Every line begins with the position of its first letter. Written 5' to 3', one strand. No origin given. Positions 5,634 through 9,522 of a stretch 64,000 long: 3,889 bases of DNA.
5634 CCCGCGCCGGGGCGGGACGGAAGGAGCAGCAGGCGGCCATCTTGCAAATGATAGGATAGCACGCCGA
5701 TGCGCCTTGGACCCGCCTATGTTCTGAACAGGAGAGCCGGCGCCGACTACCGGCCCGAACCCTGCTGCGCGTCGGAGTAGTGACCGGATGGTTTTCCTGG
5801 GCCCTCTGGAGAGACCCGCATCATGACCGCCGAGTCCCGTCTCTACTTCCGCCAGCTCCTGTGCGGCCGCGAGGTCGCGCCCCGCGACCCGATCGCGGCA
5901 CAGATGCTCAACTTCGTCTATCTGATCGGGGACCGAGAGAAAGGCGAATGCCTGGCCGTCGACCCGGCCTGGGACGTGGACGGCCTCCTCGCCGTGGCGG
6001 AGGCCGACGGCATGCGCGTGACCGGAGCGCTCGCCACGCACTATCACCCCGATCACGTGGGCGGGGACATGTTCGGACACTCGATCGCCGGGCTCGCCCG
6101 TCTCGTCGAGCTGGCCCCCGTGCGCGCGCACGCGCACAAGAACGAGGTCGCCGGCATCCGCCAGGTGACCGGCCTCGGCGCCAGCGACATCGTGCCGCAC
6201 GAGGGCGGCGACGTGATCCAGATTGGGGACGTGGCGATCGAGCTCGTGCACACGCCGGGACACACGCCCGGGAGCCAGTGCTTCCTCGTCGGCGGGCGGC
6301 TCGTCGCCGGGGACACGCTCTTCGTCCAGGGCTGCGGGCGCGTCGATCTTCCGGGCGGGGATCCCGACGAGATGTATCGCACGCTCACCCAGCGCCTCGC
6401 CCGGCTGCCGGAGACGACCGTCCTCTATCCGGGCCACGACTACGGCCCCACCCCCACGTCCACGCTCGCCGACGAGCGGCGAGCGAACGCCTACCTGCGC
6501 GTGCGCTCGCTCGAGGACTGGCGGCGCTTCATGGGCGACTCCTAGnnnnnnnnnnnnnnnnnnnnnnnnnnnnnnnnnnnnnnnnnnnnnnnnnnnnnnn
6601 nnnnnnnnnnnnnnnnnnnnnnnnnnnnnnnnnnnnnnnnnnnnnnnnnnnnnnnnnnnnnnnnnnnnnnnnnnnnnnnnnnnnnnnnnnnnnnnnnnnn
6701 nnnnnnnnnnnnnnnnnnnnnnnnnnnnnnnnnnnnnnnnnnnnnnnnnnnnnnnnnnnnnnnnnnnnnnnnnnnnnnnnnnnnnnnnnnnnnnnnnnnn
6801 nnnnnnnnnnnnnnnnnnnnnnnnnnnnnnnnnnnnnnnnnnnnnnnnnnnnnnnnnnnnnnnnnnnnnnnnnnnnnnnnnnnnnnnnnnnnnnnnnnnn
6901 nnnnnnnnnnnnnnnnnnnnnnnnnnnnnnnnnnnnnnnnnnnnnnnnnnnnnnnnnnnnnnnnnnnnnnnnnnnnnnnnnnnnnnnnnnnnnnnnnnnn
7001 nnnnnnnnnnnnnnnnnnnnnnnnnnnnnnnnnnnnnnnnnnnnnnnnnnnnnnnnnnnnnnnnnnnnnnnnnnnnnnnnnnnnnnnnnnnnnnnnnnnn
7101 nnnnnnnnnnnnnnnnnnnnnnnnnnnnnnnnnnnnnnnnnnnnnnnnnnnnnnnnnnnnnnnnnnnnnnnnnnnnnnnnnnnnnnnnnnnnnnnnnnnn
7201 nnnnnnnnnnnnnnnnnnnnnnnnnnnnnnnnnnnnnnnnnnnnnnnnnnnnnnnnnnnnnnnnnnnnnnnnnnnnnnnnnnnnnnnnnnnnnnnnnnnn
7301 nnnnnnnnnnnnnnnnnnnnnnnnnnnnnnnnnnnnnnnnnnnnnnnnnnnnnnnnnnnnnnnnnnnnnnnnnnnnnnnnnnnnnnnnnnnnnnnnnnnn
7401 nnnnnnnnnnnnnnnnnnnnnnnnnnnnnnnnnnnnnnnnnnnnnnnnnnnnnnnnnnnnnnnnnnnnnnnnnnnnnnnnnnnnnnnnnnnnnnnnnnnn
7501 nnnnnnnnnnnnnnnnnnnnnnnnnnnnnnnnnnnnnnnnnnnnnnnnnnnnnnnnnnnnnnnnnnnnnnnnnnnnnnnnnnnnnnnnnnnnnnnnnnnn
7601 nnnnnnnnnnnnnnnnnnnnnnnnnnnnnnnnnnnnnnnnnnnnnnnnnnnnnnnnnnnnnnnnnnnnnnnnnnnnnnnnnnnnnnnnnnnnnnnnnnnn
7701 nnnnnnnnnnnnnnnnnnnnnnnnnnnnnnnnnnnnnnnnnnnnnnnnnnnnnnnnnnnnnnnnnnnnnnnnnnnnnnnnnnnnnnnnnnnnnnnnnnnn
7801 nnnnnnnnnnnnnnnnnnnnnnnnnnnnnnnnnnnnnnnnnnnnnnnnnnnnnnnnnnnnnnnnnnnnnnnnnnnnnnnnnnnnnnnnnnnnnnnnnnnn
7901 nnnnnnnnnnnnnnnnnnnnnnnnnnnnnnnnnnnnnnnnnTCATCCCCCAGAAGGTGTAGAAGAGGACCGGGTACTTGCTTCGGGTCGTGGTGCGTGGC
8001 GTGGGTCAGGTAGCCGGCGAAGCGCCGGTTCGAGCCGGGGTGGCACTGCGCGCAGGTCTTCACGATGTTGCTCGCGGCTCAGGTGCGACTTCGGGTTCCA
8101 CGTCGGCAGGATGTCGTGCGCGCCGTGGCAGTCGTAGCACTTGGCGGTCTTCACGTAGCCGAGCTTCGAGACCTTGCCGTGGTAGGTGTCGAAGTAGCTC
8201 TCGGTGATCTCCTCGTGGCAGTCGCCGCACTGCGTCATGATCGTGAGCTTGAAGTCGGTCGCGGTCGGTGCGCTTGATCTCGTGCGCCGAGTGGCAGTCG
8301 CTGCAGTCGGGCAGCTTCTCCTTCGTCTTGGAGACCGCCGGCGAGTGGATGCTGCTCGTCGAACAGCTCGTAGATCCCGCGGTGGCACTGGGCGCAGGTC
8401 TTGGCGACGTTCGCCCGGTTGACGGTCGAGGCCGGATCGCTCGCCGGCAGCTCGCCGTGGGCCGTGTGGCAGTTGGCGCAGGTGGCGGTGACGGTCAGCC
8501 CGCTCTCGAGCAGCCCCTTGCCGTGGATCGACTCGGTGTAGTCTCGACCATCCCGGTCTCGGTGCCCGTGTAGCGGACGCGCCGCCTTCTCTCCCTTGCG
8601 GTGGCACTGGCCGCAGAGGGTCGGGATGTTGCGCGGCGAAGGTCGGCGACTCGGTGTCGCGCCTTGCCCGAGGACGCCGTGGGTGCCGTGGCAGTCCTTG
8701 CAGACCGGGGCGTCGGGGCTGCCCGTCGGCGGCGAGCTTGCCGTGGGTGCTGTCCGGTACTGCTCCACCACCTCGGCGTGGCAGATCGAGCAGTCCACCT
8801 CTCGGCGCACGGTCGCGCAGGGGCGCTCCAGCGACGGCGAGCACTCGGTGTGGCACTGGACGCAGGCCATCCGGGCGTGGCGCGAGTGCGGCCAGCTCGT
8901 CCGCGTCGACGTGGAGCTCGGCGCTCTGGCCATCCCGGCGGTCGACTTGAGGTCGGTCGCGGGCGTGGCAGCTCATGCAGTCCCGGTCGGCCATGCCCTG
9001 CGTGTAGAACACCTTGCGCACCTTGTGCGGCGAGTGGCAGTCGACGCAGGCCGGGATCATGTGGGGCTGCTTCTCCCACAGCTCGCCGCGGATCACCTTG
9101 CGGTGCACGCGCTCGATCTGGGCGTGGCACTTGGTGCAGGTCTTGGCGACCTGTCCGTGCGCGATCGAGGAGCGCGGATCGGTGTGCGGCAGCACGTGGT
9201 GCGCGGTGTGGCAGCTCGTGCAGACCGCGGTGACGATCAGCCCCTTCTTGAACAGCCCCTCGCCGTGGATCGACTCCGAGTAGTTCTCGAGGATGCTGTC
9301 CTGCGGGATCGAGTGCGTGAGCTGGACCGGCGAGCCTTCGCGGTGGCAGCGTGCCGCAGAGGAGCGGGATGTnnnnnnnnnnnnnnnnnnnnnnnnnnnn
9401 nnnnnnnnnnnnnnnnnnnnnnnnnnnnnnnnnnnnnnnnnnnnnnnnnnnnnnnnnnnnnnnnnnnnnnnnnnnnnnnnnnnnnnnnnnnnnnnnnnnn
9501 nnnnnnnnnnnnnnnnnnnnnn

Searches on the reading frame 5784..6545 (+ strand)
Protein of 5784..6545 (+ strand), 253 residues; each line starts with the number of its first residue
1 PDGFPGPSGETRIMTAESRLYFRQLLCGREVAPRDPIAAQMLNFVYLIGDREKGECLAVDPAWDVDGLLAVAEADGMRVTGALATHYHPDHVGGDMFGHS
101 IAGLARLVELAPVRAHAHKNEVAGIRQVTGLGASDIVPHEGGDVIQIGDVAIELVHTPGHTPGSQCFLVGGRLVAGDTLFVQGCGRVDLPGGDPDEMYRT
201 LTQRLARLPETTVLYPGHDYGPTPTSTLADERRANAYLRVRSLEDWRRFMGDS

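Call 119: search_protein_families(library=pfam, proteins=[window:5784-6545:+], max_evalue=0.001)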
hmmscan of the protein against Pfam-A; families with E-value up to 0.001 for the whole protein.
window:5784-6545:+ (253 aa): 1 family
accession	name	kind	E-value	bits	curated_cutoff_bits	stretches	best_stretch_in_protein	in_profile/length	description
PF00753.33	Lactamase_B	-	7.2e-17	62.4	22.7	1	44-218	7-196/196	Metallo-beta-lactamase superfamily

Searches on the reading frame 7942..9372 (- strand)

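Call 119: search_protein_families(library=pfam, proteins=[window:7942-9372:-], max_evalue=0.001)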
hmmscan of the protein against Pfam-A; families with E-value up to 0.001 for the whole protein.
window:7942-9372:- (476 aa): 4 families
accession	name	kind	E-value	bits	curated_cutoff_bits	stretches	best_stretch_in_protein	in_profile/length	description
PF14522.11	Cytochrome_C7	-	2.4e-08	34.1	24.8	2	72-136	8-66/67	Cytochrome c7 and related cytochrome c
PF14537.11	Cytochrom_c3_2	-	8.7e-08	33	25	0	377-420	24-68/79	Cytochrome c3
PF09699.15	Paired_CXXCH_1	-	5.1e-06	26.5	20.6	0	108-140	8-40/41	Doubled CXXCH motif (Paired_CXXCH_1)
PF03264.19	Cytochrom_NNT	-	1.2e-05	25.6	24.1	0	381-434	38-90/174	NapC/NirT cytochrome c family, N-terminal region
